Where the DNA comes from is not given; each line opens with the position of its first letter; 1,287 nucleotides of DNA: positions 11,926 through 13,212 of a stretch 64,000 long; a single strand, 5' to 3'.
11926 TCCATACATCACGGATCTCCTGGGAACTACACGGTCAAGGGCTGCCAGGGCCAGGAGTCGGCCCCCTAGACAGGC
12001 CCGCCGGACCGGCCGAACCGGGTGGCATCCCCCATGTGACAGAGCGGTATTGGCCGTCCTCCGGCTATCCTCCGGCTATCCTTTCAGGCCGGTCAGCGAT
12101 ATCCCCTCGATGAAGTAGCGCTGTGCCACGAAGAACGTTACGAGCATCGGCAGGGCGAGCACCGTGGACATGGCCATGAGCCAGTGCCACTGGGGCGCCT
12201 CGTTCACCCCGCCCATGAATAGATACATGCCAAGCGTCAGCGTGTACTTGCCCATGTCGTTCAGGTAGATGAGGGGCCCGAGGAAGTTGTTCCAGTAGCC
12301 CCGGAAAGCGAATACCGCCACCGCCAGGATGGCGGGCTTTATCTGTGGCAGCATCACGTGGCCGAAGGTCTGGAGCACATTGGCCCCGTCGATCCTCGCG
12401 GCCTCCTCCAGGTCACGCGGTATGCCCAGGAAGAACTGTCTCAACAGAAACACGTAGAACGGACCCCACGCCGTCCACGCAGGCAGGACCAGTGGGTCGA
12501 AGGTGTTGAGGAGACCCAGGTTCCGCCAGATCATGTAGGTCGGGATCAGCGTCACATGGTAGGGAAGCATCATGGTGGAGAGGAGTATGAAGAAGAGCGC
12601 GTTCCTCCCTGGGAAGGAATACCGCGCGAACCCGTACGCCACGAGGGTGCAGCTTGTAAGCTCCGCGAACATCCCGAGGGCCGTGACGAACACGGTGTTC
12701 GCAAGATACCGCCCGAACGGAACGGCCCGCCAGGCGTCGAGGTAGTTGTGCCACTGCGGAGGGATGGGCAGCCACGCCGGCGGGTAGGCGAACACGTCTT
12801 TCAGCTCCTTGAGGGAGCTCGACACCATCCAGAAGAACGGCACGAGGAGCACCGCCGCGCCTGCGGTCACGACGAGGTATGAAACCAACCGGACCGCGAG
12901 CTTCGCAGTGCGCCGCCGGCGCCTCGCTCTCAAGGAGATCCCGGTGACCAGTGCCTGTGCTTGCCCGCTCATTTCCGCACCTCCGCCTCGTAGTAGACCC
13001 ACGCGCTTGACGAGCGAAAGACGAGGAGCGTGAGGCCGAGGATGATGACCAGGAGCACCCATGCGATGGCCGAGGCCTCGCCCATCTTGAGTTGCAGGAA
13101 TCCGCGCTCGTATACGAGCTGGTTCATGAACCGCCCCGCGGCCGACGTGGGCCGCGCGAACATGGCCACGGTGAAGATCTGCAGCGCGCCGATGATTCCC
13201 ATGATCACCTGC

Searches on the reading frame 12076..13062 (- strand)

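Call 80: search_protein_families(library=pfam, proteins=[window:12076-13062:-], max_evalue=0.000001)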
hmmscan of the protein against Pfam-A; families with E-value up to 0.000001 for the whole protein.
window:12076-13062:- (328 aa): 1 family
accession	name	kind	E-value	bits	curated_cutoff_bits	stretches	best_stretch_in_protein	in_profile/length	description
PF00528.27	BPD_transp_1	-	4.5e-17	62.8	26.4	1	142-317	5-178/184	Binding-protein-dependent transport system inner membrane component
